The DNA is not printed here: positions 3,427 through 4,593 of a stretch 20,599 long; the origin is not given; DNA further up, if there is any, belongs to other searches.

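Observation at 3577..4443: Single gelsolin-like domain fused to a four-helix transmembrane domain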

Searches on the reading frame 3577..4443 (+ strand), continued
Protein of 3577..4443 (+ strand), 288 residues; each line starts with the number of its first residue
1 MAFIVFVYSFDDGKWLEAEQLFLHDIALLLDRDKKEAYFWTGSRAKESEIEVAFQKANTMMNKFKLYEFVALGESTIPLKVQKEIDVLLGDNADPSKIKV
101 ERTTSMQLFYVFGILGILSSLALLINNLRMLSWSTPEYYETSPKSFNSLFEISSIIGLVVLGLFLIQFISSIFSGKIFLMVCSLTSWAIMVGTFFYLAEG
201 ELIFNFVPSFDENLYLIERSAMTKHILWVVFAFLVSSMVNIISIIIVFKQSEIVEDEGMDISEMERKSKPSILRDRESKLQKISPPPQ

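Call 52: list_cluster_members(proteins=[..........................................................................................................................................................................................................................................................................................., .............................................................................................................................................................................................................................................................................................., P0022, P0031, P0037, P0053, P0063, P0070, P0078, P0093])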
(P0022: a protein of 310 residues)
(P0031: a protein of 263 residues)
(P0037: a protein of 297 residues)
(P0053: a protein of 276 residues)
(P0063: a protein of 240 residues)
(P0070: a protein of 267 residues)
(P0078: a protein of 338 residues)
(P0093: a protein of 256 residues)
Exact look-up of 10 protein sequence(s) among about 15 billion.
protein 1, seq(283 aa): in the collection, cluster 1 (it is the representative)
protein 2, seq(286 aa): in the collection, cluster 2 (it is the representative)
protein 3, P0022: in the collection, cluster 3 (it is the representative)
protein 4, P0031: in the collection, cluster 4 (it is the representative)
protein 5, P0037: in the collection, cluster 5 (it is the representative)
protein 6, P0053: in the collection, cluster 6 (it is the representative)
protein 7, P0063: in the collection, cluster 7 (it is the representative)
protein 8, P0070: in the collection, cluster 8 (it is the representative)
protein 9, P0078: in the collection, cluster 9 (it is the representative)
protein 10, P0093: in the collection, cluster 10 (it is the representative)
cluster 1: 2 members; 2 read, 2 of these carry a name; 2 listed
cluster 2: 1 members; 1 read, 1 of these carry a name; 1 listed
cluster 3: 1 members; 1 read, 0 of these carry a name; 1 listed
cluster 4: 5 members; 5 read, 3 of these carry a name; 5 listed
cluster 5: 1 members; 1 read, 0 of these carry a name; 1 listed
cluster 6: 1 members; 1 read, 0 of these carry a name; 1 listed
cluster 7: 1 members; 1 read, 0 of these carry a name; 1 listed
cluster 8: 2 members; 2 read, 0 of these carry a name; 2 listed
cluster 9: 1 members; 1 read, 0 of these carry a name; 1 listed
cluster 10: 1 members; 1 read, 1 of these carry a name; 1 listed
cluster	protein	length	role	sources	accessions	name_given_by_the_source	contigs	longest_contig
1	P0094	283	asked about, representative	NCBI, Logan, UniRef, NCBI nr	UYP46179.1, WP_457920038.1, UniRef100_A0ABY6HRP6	hypothetical protein NEF87_002464 [Candidatus Lokiarchaeum ossiferum] | Uncharacterized protein n=1 Tax=Candidatus Lokiarchaeum ossiferum TaxID=2951803 ... | hypothetical protein NEF87_002464 [Candidatus Lokiarchaeum sp. B-35]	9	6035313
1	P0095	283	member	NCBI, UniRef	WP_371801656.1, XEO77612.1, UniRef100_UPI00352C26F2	hypothetical protein [Candidatus Lokiarchaeum ossiferum] | hypothetical protein n=1 Tax=Candidatus Lokiarchaeum ossiferum TaxID=2951803 ...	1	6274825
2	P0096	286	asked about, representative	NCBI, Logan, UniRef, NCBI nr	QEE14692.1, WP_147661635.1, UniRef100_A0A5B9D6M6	hypothetical protein DSAG12_00505 [Promethearchaeum syntrophicum] | Uncharacterized protein n=1 Tax=Promethearchaeum syntrophicum TaxID=2594042 ... | hypothetical protein [Candidatus Prometheoarchaeum syntrophicum]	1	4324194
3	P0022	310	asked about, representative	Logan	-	-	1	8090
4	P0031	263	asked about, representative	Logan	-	-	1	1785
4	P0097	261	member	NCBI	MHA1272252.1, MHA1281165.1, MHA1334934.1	MAG: hypothetical protein ACTSQP_01565 [Promethearchaeota archaeon]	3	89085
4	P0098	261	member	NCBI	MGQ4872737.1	MAG: hypothetical protein ACP6IY_01560 [Promethearchaeia archaeon]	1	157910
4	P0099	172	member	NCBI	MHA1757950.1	MAG: hypothetical protein ACTSVV_14345, partial [Promethearchaeota archaeon]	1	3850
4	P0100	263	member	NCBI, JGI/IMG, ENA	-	-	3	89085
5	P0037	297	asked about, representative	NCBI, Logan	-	-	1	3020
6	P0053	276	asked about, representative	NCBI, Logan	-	-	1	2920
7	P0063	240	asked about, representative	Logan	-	-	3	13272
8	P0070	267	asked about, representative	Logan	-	-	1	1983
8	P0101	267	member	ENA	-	-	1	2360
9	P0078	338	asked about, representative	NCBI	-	-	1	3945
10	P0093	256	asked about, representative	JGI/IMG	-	hypothetical protein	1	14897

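Call 57: predict_structure(alignment_id=A3)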
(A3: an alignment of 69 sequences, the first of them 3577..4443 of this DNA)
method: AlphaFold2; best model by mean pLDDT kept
length: 288 residues; sequences in the alignment: 69
mean_pLDDT: 93.7   pTM: 0.80
mean pLDDT of the five models: 93.7, 93.4, 93.2, 92.7, 92.6
residues with pLDDT >= 90: 238; 70-90: 41; 50-70: 9; < 50: 0
segments of 3 or more residues with pLDDT < 50: none
pLDDT, mean of each block of 10 residues (from residue 1): 83 97 97 96 96 98 97 89 95 89 97 98 98 93 97 98 98 98 98 98 94 96 97 98 97 84 85 73 79
secondary structure, 60 per line:
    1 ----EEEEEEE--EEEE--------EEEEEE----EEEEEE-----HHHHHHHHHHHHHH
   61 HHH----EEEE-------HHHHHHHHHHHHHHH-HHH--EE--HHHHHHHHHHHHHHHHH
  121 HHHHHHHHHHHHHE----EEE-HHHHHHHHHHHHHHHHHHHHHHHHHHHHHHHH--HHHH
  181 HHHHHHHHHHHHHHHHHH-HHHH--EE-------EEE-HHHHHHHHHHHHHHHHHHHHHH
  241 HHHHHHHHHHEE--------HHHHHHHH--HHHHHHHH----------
elements in order: E5-11 E14-17 E26-31 E36-41 H47-63 E68-71 H79-93 H104-133 E139-141 H143-174 H177-198 H200-203 E215-217 H219-250 H261-268 H271-278

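Call 60: list_cluster_members(proteins=[P0008, P0012, P0019, P0021, P0023, P0027, P0033, P0040, P0060, P0038])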
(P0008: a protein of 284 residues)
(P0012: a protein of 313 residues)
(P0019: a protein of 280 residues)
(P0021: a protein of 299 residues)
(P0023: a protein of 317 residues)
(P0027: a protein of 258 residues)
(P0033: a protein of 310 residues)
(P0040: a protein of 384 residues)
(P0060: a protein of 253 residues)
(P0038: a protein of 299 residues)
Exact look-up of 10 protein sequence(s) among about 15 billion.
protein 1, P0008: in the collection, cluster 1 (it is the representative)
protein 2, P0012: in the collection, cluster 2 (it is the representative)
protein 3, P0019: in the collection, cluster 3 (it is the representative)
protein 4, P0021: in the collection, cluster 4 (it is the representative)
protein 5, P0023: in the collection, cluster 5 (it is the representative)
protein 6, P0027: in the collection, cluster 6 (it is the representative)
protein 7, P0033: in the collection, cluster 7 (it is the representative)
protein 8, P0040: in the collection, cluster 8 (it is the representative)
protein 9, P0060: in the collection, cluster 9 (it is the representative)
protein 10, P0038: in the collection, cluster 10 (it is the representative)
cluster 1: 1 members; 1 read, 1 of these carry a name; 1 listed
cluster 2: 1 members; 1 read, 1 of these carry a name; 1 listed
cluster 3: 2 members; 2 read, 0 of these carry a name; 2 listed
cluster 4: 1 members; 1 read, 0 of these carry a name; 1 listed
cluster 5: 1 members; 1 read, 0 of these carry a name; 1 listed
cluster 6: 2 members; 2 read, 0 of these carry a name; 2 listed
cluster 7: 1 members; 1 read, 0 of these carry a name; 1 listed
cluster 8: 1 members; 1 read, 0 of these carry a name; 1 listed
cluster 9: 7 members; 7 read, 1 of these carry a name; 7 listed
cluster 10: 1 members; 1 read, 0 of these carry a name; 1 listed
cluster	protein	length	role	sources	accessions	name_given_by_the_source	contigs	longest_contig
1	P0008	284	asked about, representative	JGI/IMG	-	hypothetical protein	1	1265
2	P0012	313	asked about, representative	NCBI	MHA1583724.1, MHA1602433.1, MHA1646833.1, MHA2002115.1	MAG: hypothetical protein ACTSVU_08500 [Promethearchaeota archaeon]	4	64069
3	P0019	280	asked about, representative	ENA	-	-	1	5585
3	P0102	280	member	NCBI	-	-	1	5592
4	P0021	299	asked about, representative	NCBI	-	-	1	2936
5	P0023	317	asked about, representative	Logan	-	-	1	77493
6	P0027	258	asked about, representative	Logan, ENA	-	-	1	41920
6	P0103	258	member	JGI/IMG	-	-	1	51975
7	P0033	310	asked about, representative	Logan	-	-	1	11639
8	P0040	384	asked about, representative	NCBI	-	-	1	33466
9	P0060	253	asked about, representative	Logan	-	-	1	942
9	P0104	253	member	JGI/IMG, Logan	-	hypothetical protein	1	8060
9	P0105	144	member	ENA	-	-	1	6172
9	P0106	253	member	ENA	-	-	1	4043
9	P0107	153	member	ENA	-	-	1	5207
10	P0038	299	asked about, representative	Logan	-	-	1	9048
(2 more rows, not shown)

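Call 61: fold_search(model_id=the predicted structure, library=pdb)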
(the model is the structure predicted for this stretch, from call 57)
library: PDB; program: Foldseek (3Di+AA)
matches with E <= 10: 270; with E <= 0.001: 1
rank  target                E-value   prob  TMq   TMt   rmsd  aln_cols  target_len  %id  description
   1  7c2f_B                4.6e-04  1.00  0.26  0.76   2.6        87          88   17  Crystal Structure of the Thorarchaeota ProGel/rabbit actin complex (released 2020-08-05)
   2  2fh1_B                3.1e-03  1.00  0.21  0.19   3.8        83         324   13  C-terminal half of gelsolin soaked in low calcium at pH 4.5 (released 2006-06-13)
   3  7c2g_G                3.8e-03  1.00  0.22  0.31   3.7        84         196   17  Crystal Structure of the Thorarchaeota 2DGel/rabbit actin complex (released 2020-08-05)
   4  2fh4_B                4.0e-03  1.00  0.23  0.21   3.4        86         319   14  C-terminal half of gelsolin soaked in EGTA at pH 8 (released 2006-06-13)
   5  7whf_G                5.5e-03  1.00  0.25  0.32   3.1        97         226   16  Heimdallarchaeota gelsolin (2DGel) bound to rabbit actin (released 2022-09-21)
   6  2fh4_C                5.8e-03  1.00  0.22  0.20   3.1        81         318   11  C-terminal half of gelsolin soaked in EGTA at pH 8 (released 2006-06-13)
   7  1h1v_G                6.1e-03  1.00  0.23  0.21   3.4        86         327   14  gelsolin G4-G6/actin complex (released 2003-01-24)
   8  7whf_C                7.5e-03  1.00  0.25  0.31   3.6        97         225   15  Heimdallarchaeota gelsolin (2DGel) bound to rabbit actin (released 2022-09-21)
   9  1p8x_C                7.5e-03  1.00  0.22  0.20   3.6        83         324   11  The Calcium-Activated C-terminal half of gelsolin (released 2003-10-14)
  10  5a1m                  7.5e-03  1.00  0.22  0.54   3.8        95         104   16  Crystal structure of calcium-bound human adseverin domain A3 (released 2015-09-16)
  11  6lje_A                7.5e-03  1.00  0.22  0.54   4.1        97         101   20  Crystal structure of gelsolin G3 domain (calcium and magnesium condition) (released 2020-01-01)
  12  9jus_v                9.8e-03  1.00  0.24  0.09   4.1        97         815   18  Structure of villin bound to an actin trimer (released 2025-10-08)
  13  2fh1_C                1.2e-02  1.00  0.23  0.20   3.5        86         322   13  C-terminal half of gelsolin soaked in low calcium at pH 4.5 (released 2006-06-13)
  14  1nph                  1.3e-02  1.00  0.25  0.22   3.8        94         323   13  Gelsolin Domains 4-6 in Active, Actin Free Conformation Identifies Sites of Regulatory Calcium Ions (released 2003-05-13)
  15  3fg6_H                1.3e-02  1.00  0.25  0.23   3.4        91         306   12  Structure of the C-terminus of Adseverin (released 2009-08-11)
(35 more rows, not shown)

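Call 66: find_encoding_contigs(protein=P0023, flank=8000, max_places=1)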
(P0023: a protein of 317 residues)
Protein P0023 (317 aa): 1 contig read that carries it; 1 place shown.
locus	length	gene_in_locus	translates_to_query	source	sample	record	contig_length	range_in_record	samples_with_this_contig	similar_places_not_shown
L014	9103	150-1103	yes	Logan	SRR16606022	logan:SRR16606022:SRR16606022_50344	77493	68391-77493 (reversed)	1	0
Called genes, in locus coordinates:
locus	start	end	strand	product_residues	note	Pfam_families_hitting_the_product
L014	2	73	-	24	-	?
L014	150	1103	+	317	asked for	-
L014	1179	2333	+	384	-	-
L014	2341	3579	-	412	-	PF08240:ADH_N, PF16912:Glu_dehyd_C (faint), PF00107:ADH_zinc_N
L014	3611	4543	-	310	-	PF02775:TPP_enzyme_C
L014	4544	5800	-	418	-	PF01855:POR_N, PF02780:Transketolase_C (weak), PF17147:PFOR_II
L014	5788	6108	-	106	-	PF12838:Fer4_7 (faint), PF12837:Fer4_6 (weak), PF00037:Fer4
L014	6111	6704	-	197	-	PF01558:POR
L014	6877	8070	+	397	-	-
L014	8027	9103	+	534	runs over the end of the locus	PF02838:Glyco_hydro_20b, PF00728:Glyco_hydro_20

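Call 67: find_encoding_contigs(protein=P0040, flank=8000, max_places=1)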
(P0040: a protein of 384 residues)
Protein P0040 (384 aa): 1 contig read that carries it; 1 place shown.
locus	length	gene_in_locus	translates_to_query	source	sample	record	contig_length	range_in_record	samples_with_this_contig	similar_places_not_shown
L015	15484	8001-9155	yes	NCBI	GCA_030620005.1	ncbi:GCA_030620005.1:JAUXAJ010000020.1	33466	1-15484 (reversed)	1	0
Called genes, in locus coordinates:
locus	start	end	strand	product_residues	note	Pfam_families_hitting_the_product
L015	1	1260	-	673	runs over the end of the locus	PF01943:Polysacc_synt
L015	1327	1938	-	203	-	-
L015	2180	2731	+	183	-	-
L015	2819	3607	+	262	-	PF00378:ECH_1, PF16113:ECH_2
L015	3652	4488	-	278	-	PF12146:Hydrolase_4, PF00561:Abhydrolase_1, PF12697:Abhydrolase_6 (weak)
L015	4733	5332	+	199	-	PF01558:POR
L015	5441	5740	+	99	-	PF12838:Fer4_7 (faint), PF13187:Fer4_9 (faint), PF13237:Fer4_10 (faint), PF14697:Fer4_21 (weak), PF00037:Fer4, PF12797:Fer4_2 (weak), PF12837:Fer4_6 (weak)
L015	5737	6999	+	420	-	PF01855:POR_N, PF02780:Transketolase_C (weak), PF17147:PFOR_II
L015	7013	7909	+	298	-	PF02775:TPP_enzyme_C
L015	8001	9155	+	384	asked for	-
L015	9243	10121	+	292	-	PF09202:Rio2_N, PF00069:Pkinase (weak), PF01163:RIO1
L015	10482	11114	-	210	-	PF01209:Ubie_methyltran, PF13489:Methyltransf_23 (weak), PF13847:Methyltransf_31, PF08241:Methyltransf_11, PF08242:Methyltransf_12, PF13649:Methyltransf_25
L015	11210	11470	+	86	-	PF01423:LSM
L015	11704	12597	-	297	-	PF00149:Metallophos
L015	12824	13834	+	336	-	-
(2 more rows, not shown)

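Call 73: list_cluster_members(proteins=[P0069, P0075, P0073, P0085, P0088, P0043, P0045, P0057, P0035, P0029])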
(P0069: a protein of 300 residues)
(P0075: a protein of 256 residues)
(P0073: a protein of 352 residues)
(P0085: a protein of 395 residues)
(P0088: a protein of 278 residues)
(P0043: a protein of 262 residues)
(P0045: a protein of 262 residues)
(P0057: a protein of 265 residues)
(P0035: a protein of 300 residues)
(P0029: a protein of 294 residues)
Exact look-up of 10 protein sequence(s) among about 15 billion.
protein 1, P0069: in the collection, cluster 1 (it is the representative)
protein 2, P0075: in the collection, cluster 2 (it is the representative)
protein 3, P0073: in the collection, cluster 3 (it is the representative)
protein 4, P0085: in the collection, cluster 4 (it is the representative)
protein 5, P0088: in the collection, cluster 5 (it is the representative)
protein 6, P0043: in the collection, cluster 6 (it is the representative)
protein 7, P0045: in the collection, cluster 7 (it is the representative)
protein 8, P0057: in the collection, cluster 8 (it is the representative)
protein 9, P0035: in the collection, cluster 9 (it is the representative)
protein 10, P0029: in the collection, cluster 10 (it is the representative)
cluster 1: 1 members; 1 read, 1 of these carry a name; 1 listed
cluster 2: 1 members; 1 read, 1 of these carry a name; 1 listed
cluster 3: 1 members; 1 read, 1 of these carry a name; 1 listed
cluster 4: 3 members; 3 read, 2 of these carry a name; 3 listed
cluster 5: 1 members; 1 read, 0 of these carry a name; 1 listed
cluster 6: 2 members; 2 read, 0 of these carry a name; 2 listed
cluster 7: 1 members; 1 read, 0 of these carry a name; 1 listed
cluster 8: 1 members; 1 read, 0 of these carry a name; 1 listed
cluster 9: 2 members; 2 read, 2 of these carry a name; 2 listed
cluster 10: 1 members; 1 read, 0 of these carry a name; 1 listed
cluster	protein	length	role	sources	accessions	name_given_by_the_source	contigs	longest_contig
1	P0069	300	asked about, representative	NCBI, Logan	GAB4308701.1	MAG: hypothetical protein Kow0069_07220 [Promethearchaeota archaeon]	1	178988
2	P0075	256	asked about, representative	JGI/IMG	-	hypothetical protein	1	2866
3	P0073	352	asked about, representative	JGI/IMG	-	hypothetical protein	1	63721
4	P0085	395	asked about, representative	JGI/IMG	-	hypothetical protein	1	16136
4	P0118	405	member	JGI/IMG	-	hypothetical protein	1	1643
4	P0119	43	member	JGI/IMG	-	-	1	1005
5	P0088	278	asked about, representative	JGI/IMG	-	-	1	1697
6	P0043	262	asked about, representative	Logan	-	-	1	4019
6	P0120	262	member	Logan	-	-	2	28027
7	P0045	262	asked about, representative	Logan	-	-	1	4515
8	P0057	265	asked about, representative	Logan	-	-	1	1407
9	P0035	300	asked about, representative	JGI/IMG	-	hypothetical protein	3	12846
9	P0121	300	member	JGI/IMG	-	hypothetical protein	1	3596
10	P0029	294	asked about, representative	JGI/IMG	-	-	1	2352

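Call 75: search_solved_structures(query=P0066, max_evalue=10, show_alignments=3)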
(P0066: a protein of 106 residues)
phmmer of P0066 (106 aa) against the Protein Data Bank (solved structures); distinct sequences matched with E-value up to 10: 8.
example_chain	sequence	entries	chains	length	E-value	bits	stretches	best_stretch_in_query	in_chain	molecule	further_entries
9jus_v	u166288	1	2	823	0.0002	24.9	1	28-87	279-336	villin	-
7pzy_AI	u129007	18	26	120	0.0011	22.6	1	7-74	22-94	Ribosomal 60S subunit protein L35A | Ribosomal protein L29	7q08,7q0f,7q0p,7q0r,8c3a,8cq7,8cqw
5a1m_A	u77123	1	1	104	0.04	17.5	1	16-99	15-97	ADSEVERIN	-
9jw0_A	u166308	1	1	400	0.066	16.8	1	28-88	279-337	Villin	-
5a1k_A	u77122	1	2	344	0.18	15.4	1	32-98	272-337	ADSEVERIN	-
1gq9_A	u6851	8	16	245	0.99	13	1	29-97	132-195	3-DEOXY-MANNO-OCTULOSONATE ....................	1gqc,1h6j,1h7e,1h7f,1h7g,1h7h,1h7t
6lje_A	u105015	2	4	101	1.1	12.9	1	32-89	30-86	Gelsolin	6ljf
7c2f_B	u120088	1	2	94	1.4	12.5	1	29-81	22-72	Gelsolin-like domain-containing protein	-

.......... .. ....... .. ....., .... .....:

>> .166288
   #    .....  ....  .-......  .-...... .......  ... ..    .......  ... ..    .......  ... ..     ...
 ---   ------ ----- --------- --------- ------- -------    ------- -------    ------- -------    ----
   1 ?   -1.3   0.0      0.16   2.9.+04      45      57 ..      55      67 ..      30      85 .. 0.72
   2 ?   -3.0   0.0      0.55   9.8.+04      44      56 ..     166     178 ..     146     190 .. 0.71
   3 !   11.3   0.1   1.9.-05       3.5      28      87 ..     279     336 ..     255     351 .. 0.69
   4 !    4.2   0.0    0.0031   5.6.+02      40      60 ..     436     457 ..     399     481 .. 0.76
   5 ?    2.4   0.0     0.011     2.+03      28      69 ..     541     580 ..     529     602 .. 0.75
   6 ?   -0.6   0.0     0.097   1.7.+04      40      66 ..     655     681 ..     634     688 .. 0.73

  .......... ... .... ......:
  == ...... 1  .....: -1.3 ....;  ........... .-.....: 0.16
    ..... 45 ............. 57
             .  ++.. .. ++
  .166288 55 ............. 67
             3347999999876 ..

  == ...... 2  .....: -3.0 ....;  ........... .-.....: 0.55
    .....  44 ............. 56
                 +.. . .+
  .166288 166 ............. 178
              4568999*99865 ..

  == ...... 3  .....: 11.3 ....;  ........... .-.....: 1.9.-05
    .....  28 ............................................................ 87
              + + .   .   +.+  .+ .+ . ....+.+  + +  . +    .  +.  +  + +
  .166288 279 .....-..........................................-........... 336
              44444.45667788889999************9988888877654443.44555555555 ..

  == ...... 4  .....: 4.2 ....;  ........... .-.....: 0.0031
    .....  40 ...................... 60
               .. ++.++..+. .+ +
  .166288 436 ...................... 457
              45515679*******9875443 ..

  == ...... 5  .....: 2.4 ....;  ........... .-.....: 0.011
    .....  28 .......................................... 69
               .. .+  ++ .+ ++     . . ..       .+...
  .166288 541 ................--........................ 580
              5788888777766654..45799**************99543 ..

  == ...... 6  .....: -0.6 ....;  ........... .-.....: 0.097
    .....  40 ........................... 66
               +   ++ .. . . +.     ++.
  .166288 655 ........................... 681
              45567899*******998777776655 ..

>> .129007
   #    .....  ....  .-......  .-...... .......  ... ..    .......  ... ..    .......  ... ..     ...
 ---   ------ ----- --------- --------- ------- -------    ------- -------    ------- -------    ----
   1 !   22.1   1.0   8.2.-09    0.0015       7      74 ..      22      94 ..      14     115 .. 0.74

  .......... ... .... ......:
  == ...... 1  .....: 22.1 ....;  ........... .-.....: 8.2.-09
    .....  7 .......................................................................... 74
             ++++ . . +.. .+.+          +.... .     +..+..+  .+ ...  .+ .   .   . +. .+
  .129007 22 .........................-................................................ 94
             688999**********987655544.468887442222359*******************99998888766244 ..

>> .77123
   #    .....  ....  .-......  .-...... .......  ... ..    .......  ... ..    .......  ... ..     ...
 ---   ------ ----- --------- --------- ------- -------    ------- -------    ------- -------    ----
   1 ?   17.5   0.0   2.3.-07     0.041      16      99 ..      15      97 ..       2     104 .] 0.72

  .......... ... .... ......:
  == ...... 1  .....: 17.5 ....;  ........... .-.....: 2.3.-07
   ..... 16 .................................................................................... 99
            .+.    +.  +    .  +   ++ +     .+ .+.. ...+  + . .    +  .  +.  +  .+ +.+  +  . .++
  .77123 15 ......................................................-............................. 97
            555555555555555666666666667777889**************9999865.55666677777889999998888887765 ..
